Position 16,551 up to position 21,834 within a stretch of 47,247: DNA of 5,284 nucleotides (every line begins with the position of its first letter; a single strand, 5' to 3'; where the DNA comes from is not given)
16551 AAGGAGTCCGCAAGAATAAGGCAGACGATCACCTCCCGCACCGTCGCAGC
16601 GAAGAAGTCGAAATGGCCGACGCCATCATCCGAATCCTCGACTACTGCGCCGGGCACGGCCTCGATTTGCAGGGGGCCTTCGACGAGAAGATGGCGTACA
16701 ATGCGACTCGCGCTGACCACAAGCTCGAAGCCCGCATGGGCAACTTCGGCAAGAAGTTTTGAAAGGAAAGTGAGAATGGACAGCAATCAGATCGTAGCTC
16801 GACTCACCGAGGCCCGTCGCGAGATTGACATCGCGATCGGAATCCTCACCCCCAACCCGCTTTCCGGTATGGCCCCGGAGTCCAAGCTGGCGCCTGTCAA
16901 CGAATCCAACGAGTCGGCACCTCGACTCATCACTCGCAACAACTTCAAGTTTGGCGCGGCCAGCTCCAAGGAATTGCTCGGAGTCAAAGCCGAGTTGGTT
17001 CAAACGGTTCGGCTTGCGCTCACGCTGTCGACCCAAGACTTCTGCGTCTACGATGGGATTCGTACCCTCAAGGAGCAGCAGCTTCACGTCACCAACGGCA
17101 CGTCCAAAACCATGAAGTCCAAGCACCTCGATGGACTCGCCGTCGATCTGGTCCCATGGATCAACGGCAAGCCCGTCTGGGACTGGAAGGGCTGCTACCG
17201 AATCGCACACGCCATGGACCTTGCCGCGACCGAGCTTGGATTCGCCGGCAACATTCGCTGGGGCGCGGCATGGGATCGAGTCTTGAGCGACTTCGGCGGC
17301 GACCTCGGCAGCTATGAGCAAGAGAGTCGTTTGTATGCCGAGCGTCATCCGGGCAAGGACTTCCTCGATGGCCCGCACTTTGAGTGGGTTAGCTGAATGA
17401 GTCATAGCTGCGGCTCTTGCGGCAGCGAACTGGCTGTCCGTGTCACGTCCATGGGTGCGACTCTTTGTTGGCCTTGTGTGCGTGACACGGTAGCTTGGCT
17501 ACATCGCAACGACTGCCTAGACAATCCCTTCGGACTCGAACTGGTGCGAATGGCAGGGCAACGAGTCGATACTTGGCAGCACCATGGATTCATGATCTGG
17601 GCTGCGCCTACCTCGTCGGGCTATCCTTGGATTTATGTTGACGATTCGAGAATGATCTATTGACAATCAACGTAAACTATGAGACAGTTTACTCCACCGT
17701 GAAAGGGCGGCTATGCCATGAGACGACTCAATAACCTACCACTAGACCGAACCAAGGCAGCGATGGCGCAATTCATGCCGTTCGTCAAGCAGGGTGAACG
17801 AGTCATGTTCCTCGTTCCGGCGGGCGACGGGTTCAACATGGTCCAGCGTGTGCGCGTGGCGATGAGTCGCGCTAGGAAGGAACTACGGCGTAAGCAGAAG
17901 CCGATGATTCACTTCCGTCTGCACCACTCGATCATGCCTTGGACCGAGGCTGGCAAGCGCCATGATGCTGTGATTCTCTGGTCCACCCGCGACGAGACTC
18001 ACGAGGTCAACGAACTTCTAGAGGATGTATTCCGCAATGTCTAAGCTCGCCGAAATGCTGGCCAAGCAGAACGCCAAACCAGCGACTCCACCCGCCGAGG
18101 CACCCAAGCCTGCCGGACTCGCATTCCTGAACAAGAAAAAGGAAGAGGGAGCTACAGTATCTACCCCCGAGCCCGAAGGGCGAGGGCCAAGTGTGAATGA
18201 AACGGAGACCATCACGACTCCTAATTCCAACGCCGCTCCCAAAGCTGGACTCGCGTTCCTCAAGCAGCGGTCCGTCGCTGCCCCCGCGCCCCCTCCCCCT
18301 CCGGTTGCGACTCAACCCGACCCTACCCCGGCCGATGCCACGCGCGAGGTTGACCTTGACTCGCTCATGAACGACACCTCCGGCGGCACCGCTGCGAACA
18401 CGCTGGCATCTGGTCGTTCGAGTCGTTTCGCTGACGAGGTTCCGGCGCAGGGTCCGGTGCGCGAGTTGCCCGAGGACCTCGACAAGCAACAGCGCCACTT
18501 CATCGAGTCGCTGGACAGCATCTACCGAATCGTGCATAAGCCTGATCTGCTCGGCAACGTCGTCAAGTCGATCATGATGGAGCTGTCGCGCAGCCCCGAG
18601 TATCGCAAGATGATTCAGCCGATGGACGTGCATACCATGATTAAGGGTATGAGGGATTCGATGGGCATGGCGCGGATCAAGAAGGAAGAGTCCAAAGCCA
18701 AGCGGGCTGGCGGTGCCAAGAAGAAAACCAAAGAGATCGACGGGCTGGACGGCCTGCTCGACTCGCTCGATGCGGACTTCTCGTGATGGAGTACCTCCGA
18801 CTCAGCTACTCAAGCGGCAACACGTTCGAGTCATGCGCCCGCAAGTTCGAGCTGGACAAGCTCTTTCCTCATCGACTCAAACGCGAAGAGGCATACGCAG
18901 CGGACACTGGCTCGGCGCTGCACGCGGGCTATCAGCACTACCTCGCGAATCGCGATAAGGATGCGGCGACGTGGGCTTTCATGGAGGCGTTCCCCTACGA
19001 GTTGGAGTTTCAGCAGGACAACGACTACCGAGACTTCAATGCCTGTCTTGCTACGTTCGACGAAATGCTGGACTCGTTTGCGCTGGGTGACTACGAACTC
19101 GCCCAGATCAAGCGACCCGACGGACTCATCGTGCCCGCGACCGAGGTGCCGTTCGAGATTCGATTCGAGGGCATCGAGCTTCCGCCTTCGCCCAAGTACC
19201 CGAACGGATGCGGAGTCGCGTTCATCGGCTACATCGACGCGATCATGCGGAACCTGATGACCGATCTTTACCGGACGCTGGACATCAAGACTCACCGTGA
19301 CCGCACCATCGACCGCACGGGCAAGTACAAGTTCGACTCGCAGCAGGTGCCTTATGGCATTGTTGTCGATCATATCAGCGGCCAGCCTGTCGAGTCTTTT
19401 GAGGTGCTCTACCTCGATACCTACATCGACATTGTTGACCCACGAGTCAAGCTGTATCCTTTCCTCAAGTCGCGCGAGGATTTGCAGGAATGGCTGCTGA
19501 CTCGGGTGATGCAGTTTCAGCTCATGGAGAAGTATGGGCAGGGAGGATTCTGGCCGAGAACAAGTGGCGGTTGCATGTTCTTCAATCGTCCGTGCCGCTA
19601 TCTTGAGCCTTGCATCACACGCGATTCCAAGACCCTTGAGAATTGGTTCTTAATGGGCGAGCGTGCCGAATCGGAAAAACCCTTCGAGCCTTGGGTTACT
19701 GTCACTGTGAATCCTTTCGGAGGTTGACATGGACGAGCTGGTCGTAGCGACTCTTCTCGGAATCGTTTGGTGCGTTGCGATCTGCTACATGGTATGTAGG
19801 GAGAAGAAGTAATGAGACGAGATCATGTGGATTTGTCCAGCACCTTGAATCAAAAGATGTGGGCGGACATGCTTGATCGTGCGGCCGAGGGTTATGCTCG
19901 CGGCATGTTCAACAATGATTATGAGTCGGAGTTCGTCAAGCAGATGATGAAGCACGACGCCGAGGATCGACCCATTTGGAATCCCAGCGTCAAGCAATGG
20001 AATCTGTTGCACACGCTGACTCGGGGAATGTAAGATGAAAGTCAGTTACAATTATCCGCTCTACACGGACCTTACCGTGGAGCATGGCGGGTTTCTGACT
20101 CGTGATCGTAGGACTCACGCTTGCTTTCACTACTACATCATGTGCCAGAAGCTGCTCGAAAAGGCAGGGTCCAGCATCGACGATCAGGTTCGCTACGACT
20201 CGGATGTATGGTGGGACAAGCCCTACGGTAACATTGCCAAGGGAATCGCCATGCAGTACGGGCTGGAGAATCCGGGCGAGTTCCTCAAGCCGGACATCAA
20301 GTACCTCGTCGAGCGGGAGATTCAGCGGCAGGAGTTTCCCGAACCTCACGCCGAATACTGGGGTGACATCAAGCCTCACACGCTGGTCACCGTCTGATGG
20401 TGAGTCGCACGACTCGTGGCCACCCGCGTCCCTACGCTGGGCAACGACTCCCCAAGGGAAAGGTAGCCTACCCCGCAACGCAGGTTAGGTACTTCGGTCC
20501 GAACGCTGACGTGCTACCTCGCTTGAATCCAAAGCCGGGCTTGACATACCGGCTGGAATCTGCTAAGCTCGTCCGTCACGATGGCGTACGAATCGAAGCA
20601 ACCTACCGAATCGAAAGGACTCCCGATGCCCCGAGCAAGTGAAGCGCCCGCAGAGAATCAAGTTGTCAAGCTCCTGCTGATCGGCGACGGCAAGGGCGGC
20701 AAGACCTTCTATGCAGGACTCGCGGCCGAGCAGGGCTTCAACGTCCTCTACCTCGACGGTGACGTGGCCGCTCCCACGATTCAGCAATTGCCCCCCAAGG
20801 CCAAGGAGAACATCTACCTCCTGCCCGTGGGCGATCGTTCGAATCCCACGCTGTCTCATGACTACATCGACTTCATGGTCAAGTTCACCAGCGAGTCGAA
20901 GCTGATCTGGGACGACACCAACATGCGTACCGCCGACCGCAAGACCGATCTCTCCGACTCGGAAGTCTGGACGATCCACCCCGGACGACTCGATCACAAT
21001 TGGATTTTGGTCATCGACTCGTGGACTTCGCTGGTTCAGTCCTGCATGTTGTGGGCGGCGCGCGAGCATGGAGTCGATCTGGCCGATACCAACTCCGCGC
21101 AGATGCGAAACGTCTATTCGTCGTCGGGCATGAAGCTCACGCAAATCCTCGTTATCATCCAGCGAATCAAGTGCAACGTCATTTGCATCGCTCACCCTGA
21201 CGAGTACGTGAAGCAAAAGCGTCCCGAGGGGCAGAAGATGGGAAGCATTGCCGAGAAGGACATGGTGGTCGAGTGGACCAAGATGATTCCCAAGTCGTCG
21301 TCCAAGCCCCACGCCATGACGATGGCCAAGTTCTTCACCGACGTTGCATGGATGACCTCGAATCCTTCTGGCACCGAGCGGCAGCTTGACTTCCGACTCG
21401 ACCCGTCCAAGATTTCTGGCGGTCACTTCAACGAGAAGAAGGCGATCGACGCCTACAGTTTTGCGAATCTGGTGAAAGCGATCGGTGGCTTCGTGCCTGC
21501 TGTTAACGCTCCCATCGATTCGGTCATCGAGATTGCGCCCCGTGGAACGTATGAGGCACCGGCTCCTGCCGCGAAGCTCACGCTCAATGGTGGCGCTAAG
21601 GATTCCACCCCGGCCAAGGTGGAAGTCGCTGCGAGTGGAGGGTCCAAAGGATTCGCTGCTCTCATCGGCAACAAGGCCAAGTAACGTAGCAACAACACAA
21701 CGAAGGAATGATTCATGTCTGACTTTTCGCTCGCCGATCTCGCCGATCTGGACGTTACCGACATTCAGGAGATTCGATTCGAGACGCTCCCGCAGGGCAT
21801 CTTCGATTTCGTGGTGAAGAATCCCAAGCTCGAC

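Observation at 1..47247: Genome-wide several-fold excess of the palindrome GANTC, in coding and non-coding DNA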

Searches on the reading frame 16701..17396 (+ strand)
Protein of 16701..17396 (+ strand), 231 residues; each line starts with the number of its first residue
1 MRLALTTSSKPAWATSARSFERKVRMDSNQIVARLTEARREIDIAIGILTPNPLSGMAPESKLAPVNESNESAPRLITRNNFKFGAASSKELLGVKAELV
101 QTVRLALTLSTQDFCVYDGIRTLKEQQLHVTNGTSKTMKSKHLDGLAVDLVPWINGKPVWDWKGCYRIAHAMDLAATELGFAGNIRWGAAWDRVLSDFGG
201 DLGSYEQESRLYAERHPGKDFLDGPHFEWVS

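Call 9: search_protein_families(library=pfam, proteins=[window:16701-17396:+], max_evalue=0.01)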
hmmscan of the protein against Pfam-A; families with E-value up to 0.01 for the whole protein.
window:16701-17396:+ (231 aa): 1 family
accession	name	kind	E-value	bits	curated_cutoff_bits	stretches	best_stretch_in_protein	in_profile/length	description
PF13539.11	Peptidase_M15_4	-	1.8e-05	25.6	25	1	135-193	3-61/70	D-alanyl-D-alanine carboxypeptidase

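Call 98: search_dna_similar(query=window:16701-17396:+, collection=phages, mode=protein, max_rows=30, max_evalue=0.00001)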
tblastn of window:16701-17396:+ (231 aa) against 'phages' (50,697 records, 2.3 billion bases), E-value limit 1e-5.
Records with a match: 1238; places in all: 1241; records where one place covers at least 80% of the query: 4.
Best place of each record, by identity: <60% 1238.
By first word of the organism name: Salmonella 297; Escherichia 249; Klebsiella 198; Vibrio 133; Yersinia 29; Enterobacter 27; Xanthomonas 22; Erwinia 22; Cronobacter 21; Pseudomonas 20; and 56 more.
By host as written in the record: - 218; Escherichia coli 95; Klebsiella pneumoniae 80; Salmonella enterica subsp. enterica serovar Enteritidis PT1 39; Salmonella sp. 27; Salmonella enterica 26; Salmonella enterica subsp. enterica serovar Enteritidis 23; Yersinia enterocolitica 18; and 326 more.
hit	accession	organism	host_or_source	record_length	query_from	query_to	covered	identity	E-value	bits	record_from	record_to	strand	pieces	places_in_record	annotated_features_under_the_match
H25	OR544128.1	Pasteurella phage Pmp11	Pasteurella multocida Past22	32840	44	228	80%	42.6%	2e-27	115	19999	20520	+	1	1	endolysin | holin/anti-holin protein | hypothetical protein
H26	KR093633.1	Moraxella phage Mcat9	Moraxella catarrhalis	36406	48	228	78%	40.1%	2e-28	118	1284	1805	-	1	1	plate protein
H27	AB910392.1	Pseudomonas phage KPP23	Pseduomonas aeruginosa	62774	32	228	85%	36.1%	1e-19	92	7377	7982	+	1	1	puative peptidase | hypothetical protein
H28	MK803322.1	Pseudomonas phage RSP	Pseudomonas aeruginosa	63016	32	228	85%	36.1%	1e-19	92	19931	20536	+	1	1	putative endolysin | hypothetical protein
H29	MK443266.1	Pseudomonas phage RSP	Pseudomonas aeruginosa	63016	32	228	85%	36.1%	1e-19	92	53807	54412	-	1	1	record has no annotation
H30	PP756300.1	Xanthomonas phage vB_XeuM-YB23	Xanthomonas euvesicatoria KACC 18468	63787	58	228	74%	41.1%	1e-25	110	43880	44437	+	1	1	endolysin | hypothetical protein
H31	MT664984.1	Xanthomonas phage Xp12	Xanthomonas oryzae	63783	58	228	74%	41.1%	1e-25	109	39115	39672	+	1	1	endolysin | hypothetical protein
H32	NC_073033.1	Xanthomonas phage Xp12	Xanthomonas oryzae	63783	58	228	74%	41.1%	1e-25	109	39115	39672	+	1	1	endolysin | hypothetical protein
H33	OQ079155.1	Vibrio phage Vaitephage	Vibrio harveyi BAA-1116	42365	82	228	64%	45.6%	6e-31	125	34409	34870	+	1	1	endolysin/M15 family metallopeptidase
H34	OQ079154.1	Vibrio phage Baybae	Vibrio harveyi BAA-1116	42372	82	228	64%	45.6%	6e-31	125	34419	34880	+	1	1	endolysin/M15 family metallopeptidase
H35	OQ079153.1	Vibrio phage Fayden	Vibrio harveyi BAA-1116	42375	82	228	64%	45.6%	6e-31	125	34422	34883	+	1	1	endolysin/M15 family metallopeptidase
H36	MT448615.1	Vibrio phage Marilyn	Vibrio harveyi BAA-1116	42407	82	228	64%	45.6%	6e-31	125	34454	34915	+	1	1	endolysin/ M15 family metallopeptidase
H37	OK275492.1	Xanthomonas phage FMYAK-P1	Xanthomonas sp.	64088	73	228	68%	42.9%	8e-26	110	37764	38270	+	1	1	endolysin | hypothetical protein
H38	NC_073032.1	Xanthomonas phage FMYAK-P1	Xanthomonas sp.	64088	73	228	68%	42.9%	8e-26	110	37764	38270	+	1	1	endolysin | hypothetical protein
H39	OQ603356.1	Xanthomonas phage Ep029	Xanthomonas sp. SH48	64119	73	228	68%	42.9%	8e-26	110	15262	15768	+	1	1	record has no annotation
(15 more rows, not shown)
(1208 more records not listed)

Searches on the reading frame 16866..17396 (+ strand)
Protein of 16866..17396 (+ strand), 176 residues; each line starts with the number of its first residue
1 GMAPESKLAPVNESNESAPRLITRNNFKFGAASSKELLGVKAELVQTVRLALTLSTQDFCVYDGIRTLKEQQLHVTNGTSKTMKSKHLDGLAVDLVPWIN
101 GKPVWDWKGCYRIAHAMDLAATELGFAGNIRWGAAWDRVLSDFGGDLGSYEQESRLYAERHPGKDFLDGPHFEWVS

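Call 87: find_related_loci(query=A5, collection=genome_contigs, flank=3000)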
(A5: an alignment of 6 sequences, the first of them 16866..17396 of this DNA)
Query A5 (176 aa) in genome_contigs; peptide patterns used: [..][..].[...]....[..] (x = any residue, [..] = any of these).
45 stretches matched a pattern; 41 encode a relative of the query (tblastn E <= 1e-3); 41 distinct loci.
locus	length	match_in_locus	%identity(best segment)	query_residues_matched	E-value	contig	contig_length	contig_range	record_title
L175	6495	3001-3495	49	10-173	1e-44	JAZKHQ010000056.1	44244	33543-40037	MAG: Pseudomonadota bacterium isolate DC_SW_03_SPN07022020-bin025 DCSW031SPN_B025_0_000000000056, whole genome shotgun s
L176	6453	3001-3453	49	26-173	2e-44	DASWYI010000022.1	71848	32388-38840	MAG TPA_asm: Brevundimonas sp. isolate SMAG_U3707 k141_176600, whole genome shotgun sequence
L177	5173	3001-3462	47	23-173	2e-43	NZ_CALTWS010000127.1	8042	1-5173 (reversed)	MAG: uncultured Brevundimonas sp. isolate hzzO9xQwh5_bin.1.MAG NODE_323_length_8042_cov_8.165769, whole genome shotgun s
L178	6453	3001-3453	46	26-173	4e-43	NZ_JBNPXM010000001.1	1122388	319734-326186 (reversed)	Novosphingobium gossypii strain DSM 29615 Ga0373253_01, whole genome shotgun sequence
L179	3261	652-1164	44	10-173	3e-43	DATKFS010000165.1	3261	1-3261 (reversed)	MAG TPA_asm: Novosphingobium sp. isolate SMAG_U14531 k141_57832, whole genome shotgun sequence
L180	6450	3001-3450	45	27-173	9e-42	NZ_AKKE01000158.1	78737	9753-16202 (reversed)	Novosphingobium sp. AP12 PMI02_contig_442.442, whole genome shotgun sequence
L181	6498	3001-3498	48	14-173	9e-42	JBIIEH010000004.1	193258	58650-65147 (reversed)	MAG: Sphingobium sp. isolate ME2000-09-26pf_3300044610_group1_bin152 Rohwer_bin2029_scaffold_11_c1, whole genome shotgun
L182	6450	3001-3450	49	27-173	3e-41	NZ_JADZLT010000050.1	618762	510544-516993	Methylobrevis albus strain L22 214_618762_86573164, whole genome shotgun sequence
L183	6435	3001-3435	46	27-173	3e-37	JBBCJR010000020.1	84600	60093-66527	MAG: Sphingomonas sanxanigenens isolate MAG_CPA_41 P10A_000000030094, whole genome shotgun sequence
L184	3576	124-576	45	26-173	5e-38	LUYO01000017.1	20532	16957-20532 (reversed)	MAG: Rhodobacterales bacterium Alpha_02 Alpha_02_contig_2604, whole genome shotgun sequence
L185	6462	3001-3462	45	23-173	3e-37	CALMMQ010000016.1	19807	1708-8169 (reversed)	MAG TPA_asm: uncultured Pleomorphomonas sp. isolate ERR3519524_bin.105_CONCOCT_v1.1_MAG genome assembly, contig: ERZ1505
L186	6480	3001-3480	43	26-173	3e-38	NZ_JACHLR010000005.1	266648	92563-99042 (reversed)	Novosphingobium chloroacetimidivorans strain S00245 Ga0436340_05, whole genome shotgun sequence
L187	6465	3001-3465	43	22-173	4e-34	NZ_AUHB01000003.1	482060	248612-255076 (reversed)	Pleomorphomonas oryzae DSM 16300 G522DRAFT_scaffold00003.3_C, whole genome shotgun sequence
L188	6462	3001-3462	41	23-173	1e-33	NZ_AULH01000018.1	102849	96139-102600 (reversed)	Pleomorphomonas koreensis DSM 23070 H512DRAFT_scaffold00016.16_C, whole genome shotgun sequence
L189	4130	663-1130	46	24-176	2e-33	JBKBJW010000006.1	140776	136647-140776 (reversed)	MAG: Brevundimonas sp. isolate 21I_056.bin.6 NODE_77_length_140776_cov_14.106985, whole genome shotgun sequence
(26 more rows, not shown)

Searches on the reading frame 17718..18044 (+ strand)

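Call 9: search_protein_families(library=pfam, proteins=[window:17718-18044:+], max_evalue=0.01)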
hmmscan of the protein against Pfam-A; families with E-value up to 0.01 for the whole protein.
window:17718-18044:+ (108 aa): 0 families

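Call 20: search_protein_families(library=phrogs, proteins=[window:17718-18044:+], max_evalue=0.001)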
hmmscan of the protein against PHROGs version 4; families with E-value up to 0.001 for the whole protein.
window:17718-18044:+ (108 aa): 0 families

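Call 58: search_protein_families(library=ncbifam, proteins=[window:17718-18044:+], max_evalue=0.1)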
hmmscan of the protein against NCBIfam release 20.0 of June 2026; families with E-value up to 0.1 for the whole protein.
window:17718-18044:+ (108 aa): 1 family
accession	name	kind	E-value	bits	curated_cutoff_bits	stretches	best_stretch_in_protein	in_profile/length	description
TIGR01979.1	sufS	subfamily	0.013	14.4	475.1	1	13-97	68-147/403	SufS family cysteine desulfurase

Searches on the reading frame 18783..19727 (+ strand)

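Call 9: search_protein_families(library=pfam, proteins=[window:18783-19727:+], max_evalue=0.01)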
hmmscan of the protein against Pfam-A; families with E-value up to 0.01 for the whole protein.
window:18783-19727:+ (314 aa): 1 family
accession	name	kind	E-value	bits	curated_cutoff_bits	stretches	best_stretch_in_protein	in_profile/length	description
PF12705.13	PDDEXK_1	-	1.9e-12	48.1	22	1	6-274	1-243/247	PD-(D/E)XK nuclease superfamily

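Call 59: search_protein_families(library=padloc, proteins=[window:18783-19727:+], max_evalue=0.01)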
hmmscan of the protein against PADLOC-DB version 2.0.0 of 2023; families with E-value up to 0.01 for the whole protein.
window:18783-19727:+ (314 aa): 0 families

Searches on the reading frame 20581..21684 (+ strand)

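Call 9: search_protein_families(library=pfam, proteins=[window:20581-21684:+], max_evalue=0.01)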
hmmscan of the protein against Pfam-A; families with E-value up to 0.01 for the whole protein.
window:20581-21684:+ (367 aa): 1 family
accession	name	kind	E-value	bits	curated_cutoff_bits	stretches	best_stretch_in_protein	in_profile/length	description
PF13479.12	AAA_24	-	1.2e-06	28.9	27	1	30-220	4-144/195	AAA domain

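Call 20: search_protein_families(library=phrogs, proteins=[window:20581-21684:+], max_evalue=0.001)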
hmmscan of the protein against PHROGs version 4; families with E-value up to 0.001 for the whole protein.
window:20581-21684:+ (367 aa): 1 family
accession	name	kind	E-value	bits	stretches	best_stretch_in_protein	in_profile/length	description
phrog_124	-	DNA, RNA and nucleotide metabolism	1.9e-06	28.5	1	14-309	29-265/382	Sak4-like ssDNA annealing protein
